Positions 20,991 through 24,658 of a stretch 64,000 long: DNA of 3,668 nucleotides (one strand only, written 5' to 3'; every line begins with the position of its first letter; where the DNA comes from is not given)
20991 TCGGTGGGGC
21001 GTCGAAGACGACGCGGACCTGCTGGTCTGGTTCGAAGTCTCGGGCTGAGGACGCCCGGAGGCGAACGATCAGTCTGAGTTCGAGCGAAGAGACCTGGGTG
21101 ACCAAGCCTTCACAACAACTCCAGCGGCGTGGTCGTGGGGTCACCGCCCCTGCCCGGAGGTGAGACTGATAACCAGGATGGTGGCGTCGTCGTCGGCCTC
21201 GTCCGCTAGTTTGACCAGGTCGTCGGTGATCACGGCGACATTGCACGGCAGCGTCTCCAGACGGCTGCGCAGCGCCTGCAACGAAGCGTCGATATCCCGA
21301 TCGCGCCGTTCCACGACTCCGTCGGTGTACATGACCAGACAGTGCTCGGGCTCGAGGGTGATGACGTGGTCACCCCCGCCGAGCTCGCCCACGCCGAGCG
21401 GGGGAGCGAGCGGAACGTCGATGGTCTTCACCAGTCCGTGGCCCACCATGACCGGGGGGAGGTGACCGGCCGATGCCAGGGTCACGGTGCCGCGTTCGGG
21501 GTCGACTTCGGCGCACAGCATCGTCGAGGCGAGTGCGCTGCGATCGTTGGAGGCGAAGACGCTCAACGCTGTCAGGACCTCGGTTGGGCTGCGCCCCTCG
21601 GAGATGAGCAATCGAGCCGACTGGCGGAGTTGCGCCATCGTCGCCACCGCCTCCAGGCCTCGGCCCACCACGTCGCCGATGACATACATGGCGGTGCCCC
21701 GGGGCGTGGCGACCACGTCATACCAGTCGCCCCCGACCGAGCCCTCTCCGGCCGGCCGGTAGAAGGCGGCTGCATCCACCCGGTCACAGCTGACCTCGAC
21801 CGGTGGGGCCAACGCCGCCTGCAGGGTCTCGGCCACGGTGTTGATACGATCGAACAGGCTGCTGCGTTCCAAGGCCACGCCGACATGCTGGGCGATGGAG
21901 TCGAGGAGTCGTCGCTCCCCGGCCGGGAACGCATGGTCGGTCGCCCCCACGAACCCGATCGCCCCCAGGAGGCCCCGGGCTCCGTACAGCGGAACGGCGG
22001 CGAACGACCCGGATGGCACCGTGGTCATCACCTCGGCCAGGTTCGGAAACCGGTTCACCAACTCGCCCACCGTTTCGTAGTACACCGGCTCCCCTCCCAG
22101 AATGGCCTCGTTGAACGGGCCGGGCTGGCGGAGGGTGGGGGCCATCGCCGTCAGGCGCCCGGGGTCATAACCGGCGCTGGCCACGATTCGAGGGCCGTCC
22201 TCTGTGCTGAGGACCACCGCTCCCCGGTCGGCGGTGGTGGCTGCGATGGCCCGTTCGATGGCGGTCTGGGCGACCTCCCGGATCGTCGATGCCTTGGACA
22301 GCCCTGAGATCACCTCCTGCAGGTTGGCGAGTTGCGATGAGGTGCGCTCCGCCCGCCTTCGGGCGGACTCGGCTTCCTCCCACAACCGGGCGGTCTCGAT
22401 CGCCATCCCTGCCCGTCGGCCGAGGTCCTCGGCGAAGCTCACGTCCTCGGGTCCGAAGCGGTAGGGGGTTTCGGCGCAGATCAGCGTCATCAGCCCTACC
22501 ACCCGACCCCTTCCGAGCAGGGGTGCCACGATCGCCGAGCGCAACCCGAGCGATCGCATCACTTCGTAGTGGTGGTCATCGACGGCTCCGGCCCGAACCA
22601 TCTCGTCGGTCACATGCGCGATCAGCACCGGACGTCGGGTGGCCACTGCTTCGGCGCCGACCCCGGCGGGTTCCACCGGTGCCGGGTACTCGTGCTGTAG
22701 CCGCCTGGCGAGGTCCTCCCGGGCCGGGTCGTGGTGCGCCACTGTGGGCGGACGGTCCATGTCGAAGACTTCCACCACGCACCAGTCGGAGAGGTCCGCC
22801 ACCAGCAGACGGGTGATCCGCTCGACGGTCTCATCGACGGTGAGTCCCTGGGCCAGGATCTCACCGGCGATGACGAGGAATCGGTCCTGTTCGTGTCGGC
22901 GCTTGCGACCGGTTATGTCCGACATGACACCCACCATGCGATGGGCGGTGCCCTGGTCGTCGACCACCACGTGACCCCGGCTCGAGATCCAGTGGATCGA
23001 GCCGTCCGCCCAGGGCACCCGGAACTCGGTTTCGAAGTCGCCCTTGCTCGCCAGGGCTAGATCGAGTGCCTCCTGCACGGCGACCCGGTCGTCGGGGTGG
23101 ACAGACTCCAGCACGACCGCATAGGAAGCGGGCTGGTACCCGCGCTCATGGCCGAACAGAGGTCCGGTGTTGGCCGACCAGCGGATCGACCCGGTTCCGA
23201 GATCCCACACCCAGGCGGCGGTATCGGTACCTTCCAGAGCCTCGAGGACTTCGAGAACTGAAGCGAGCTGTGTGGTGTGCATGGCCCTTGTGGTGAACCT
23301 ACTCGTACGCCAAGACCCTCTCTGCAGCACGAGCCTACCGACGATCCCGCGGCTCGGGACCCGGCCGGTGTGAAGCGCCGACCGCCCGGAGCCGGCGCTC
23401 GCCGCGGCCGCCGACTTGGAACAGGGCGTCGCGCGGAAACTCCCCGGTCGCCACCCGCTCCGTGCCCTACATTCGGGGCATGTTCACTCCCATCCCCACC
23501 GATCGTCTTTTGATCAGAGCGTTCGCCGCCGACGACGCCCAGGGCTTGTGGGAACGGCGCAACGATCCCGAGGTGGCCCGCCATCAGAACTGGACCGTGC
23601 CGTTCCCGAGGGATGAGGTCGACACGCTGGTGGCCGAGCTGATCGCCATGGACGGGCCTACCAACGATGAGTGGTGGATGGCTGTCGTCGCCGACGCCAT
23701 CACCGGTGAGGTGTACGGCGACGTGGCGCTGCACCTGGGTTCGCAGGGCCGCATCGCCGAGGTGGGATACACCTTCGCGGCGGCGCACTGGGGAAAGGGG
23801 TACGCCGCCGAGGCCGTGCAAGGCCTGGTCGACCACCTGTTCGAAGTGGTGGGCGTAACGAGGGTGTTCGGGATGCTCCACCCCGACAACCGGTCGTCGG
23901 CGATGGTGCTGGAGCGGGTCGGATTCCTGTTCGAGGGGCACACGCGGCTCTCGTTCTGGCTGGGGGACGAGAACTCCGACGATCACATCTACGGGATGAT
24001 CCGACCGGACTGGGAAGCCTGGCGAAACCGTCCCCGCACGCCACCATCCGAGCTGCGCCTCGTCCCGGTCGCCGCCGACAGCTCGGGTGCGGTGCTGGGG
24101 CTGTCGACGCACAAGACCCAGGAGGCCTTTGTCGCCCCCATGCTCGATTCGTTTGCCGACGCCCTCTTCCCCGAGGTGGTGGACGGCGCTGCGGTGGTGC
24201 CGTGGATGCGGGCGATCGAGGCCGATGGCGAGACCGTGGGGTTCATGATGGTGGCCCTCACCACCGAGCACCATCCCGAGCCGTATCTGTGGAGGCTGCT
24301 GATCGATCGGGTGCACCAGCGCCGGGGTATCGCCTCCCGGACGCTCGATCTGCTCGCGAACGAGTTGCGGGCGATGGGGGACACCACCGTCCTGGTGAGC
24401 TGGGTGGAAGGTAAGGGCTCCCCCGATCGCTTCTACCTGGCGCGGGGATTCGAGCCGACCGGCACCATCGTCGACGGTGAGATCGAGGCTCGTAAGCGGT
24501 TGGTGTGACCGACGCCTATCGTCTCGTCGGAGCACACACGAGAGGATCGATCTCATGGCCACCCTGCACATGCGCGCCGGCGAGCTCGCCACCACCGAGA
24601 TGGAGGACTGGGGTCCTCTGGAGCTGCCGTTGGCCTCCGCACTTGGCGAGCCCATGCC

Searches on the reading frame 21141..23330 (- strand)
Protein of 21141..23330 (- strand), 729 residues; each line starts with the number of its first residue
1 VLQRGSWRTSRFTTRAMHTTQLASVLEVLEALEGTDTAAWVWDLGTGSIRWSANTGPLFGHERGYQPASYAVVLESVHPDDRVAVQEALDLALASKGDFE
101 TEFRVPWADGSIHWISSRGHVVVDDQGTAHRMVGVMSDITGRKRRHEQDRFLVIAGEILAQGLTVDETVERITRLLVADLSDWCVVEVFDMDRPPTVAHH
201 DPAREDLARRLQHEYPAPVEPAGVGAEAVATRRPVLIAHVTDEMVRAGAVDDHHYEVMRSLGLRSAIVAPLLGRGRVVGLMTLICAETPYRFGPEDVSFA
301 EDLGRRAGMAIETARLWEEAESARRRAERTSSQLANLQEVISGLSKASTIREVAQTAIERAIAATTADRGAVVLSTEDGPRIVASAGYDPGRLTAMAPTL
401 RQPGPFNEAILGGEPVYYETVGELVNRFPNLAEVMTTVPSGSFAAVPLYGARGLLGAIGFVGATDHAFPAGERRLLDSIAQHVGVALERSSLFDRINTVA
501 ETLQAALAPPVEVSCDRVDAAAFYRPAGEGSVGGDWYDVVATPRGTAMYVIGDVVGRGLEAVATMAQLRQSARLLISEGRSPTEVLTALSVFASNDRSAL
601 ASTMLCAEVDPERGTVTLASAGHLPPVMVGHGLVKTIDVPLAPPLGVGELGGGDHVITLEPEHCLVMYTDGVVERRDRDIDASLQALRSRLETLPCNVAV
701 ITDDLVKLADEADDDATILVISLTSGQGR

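Call 12: search_protein_families(library=pfam, proteins=[window:21141-23330:-], max_evalue=0.00001)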
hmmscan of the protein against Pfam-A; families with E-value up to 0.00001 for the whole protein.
window:21141-23330:- (729 aa): 6 families
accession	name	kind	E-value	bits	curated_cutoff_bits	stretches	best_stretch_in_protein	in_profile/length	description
PF07228.17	SpoIIE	-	1.2e-36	126.9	25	1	544-722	2-190/192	Stage II sporulation protein E (SpoIIE)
PF13185.12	GAF_2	-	8.7e-29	100.9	28.6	2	348-488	2-136/136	GAF domain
PF01590.32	GAF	-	1e-24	88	22.4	2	166-311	7-133/133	GAF domain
PF13492.12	GAF_3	-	1.2e-17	65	27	1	351-489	3-129/129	GAF domain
PF08447.18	PAS_3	-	4e-17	62.7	25.6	1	49-136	2-89/89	PAS fold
PF00989.32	PAS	-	8.8e-07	29.4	22.6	1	30-139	5-113/113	PAS fold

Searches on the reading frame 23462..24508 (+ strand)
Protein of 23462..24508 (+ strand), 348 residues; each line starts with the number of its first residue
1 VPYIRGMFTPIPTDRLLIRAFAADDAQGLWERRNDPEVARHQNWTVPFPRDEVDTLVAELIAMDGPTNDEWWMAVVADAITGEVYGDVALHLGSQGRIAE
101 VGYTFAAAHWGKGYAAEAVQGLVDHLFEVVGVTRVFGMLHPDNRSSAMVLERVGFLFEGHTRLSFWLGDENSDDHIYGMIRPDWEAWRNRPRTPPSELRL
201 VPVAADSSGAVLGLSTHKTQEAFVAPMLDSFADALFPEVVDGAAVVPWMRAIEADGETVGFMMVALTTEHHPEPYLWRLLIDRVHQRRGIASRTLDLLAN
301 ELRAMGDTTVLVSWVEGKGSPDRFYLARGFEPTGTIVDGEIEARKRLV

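Call 12: search_protein_families(library=pfam, proteins=[window:23462-24508:+], max_evalue=0.00001)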
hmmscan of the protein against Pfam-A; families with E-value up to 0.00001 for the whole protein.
window:23462-24508:+ (348 aa): 4 families
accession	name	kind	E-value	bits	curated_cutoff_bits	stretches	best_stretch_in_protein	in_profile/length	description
PF13302.13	Acetyltransf_3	-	6.2e-27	95.4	25.4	1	15-155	1-137/138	Acetyltransferase (GNAT) domain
PF00583.31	Acetyltransf_1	-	7.7e-17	62.1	20.7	2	240-316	29-101/116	Acetyltransferase (GNAT) family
PF13508.13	Acetyltransf_7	-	1.3e-06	29.1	27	0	252-332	8-84/84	Acetyltransferase (GNAT) domain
PF08445.16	FR47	-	7e-06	26.4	22.1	0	269-331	17-78/86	FR47-like protein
